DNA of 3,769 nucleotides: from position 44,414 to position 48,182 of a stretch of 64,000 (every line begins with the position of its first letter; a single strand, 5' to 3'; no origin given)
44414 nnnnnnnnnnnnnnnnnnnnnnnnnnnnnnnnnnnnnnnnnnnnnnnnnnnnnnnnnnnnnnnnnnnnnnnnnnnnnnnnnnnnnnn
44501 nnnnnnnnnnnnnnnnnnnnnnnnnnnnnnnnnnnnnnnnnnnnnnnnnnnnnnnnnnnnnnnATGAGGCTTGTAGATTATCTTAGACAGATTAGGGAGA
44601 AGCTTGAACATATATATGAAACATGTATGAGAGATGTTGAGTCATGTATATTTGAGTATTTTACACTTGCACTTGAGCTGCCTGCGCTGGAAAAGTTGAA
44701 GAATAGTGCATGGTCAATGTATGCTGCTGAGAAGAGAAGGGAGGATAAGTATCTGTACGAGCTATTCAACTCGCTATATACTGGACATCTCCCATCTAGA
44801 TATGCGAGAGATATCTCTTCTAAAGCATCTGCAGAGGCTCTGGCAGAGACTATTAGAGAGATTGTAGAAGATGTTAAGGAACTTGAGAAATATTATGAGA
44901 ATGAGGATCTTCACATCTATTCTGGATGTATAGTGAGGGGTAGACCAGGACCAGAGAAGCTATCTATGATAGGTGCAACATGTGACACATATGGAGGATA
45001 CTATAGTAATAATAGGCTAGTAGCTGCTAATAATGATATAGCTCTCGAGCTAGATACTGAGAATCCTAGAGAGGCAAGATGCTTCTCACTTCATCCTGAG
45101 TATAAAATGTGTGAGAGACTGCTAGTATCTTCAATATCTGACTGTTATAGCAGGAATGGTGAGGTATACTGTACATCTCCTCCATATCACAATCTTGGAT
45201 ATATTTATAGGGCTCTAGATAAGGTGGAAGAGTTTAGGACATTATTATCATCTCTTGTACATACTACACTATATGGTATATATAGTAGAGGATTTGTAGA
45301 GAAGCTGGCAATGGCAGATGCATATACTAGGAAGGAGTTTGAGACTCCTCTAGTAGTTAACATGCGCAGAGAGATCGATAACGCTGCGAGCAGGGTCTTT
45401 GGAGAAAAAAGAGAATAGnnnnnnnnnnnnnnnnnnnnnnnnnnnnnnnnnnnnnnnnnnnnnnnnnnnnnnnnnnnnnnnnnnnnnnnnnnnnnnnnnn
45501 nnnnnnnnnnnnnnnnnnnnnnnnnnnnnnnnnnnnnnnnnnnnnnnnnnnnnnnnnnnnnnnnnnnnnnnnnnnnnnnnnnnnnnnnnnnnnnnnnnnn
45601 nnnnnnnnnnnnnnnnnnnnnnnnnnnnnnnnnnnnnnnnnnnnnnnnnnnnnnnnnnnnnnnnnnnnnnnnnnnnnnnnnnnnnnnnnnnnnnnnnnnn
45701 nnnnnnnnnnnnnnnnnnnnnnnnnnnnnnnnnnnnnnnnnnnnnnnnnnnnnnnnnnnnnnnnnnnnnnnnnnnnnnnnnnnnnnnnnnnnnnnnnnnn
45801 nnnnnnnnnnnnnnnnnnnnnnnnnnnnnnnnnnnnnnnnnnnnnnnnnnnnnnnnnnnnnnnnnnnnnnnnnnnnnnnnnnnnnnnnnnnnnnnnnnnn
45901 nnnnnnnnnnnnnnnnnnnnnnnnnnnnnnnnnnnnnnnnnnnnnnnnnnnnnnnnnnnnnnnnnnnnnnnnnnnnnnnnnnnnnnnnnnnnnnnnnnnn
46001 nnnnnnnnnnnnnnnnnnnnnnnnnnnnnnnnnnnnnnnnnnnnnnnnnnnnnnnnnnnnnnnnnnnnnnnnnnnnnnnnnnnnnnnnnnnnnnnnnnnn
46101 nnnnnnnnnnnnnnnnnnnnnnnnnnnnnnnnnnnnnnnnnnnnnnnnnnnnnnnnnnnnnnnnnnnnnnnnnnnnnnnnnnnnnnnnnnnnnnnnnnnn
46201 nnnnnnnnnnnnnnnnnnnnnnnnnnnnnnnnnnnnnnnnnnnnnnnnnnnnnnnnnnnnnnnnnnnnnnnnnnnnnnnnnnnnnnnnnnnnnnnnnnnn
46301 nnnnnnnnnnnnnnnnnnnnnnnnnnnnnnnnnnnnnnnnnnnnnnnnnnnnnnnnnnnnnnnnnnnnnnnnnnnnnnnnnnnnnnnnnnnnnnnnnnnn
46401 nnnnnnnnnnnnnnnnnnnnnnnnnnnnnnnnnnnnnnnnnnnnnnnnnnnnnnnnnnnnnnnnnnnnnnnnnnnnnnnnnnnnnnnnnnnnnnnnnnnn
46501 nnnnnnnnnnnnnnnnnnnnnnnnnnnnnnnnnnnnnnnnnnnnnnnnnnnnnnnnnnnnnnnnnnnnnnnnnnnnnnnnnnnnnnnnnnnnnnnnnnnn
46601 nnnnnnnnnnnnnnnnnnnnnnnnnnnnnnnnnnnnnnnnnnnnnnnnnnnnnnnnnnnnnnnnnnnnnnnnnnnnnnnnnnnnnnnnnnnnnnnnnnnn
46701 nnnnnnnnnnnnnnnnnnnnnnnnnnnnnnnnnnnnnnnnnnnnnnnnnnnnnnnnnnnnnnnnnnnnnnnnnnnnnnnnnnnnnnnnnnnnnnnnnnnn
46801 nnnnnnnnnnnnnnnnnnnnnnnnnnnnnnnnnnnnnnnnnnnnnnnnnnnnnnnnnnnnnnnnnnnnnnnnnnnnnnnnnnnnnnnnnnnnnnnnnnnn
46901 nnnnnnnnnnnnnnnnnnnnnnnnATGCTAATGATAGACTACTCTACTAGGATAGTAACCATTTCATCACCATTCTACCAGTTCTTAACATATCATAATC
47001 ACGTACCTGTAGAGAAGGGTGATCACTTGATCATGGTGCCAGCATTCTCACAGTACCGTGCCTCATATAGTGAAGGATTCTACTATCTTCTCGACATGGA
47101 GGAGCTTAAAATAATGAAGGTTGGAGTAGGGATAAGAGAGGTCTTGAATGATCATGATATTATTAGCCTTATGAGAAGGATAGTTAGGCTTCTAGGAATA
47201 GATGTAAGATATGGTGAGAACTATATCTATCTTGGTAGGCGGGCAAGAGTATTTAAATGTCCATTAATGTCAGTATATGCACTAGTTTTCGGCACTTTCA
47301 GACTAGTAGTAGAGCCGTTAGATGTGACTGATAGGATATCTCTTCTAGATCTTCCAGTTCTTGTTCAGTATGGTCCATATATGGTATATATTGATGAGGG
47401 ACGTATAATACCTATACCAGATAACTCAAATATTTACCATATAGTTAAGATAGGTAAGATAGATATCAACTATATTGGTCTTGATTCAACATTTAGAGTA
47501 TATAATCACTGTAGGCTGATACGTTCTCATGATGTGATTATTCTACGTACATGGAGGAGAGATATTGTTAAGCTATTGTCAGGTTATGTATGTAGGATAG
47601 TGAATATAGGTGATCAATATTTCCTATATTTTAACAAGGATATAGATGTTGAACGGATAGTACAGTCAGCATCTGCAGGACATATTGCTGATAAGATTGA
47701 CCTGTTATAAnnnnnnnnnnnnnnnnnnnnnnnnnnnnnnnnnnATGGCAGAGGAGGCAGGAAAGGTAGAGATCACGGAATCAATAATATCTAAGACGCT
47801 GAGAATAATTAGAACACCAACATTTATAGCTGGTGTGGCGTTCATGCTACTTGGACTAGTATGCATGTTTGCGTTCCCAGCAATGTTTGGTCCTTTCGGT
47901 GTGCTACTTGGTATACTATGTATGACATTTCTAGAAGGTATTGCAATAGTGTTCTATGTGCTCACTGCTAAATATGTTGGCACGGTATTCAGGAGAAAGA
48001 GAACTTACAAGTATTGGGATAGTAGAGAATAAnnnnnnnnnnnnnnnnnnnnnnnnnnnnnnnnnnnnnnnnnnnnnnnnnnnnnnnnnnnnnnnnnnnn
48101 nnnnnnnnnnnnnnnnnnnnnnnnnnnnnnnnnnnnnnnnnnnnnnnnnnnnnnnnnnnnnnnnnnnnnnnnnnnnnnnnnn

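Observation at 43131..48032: Recurrent C-terminal [KR]-Y-W-x-x-R-[ED] tail on unrelated membrane proteins (possible sorting or docking signal)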

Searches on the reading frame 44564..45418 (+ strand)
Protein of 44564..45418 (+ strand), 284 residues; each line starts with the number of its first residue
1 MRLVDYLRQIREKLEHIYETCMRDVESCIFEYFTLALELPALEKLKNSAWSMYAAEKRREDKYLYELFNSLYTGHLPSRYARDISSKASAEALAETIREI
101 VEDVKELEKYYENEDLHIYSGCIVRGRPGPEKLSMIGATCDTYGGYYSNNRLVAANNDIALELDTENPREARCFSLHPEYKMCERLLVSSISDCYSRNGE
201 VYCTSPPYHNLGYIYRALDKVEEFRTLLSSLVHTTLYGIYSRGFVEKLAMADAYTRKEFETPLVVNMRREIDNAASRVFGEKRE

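Call 41: search_protein_families(library=pfam, proteins=[window:44564-45418:+], max_evalue=0.05)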
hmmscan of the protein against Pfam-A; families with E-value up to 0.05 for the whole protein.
window:44564-45418:+ (284 aa): 0 families

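Call 42: search_protein_families(library=phrogs, proteins=[window:44564-45418:+], max_evalue=0.01)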
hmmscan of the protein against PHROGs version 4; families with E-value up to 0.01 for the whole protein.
window:44564-45418:+ (284 aa): 0 families

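Call 89: search_protein_families(library=ncbifam, proteins=[window:44564-45418:+], max_evalue=0.1)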
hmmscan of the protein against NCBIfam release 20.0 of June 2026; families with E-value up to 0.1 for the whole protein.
window:44564-45418:+ (284 aa): 1 family
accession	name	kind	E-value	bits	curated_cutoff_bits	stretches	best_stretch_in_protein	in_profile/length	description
NF045650.1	CD1247_Nterm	equivalog_domain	0.01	16.4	30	1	44-112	7-56/70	CD1247 N-terminal domain-containing protein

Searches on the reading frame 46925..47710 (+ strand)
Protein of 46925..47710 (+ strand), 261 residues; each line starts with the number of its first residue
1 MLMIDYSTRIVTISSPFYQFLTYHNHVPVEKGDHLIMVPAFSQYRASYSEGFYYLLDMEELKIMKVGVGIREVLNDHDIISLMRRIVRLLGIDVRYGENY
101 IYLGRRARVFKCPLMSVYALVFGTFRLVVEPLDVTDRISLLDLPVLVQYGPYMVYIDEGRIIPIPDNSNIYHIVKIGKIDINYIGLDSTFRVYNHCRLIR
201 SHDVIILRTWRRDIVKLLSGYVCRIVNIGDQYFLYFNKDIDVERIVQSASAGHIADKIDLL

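Call 9: search_protein_families(library=pfam, proteins=[window:46925-47710:+], max_evalue=0.01)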
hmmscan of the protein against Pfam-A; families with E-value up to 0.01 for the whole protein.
window:46925-47710:+ (261 aa): 0 families

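Call 41: search_protein_families(library=pfam, proteins=[window:46925-47710:+], max_evalue=0.05)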
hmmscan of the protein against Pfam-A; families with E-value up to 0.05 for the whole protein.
window:46925-47710:+ (261 aa): 0 families

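Call 42: search_protein_families(library=phrogs, proteins=[window:46925-47710:+], max_evalue=0.01)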
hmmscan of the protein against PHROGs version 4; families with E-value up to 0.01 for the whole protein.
window:46925-47710:+ (261 aa): 0 families

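Call 89: search_protein_families(library=ncbifam, proteins=[window:46925-47710:+], max_evalue=0.1)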
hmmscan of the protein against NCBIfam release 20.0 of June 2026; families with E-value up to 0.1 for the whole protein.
window:46925-47710:+ (261 aa): 1 family
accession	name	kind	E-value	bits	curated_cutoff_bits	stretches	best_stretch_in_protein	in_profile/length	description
NF009919.0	PRK13379.1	equivalog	0.014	15.7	141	1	89-123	70-103/119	protocatechuate 4,5-dioxygenase subunit alpha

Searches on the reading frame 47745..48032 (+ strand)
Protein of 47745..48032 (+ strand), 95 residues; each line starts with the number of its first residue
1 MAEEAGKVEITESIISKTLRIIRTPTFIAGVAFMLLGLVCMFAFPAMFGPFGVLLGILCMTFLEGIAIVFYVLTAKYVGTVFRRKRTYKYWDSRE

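Call 8: find_encoding_contigs(protein=window:47745-48032:+, flank=10000, max_places=6)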
Protein window:47745-48032:+ (95 aa): 1 contig read that carries it; 1 place shown.
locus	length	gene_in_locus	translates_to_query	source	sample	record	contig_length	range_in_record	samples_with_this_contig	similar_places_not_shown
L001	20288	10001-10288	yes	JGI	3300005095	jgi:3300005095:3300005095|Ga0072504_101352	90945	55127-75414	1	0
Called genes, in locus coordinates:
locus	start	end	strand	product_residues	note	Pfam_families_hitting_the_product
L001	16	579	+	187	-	-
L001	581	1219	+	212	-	-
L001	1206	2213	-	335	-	-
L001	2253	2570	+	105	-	-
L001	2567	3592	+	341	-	-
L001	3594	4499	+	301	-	-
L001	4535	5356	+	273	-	-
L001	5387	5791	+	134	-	-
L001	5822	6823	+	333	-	-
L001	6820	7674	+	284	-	-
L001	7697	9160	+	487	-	PF00082:Peptidase_S8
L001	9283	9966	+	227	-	-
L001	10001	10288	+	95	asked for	-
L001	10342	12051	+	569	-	PF00004:AAA, PF13173:AAA_14 (weak), PF17862:AAA_lid_3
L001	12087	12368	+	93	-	-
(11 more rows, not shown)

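Call 9: search_protein_families(library=pfam, proteins=[window:47745-48032:+], max_evalue=0.01)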
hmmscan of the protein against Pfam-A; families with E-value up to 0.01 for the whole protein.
window:47745-48032:+ (95 aa): 0 families
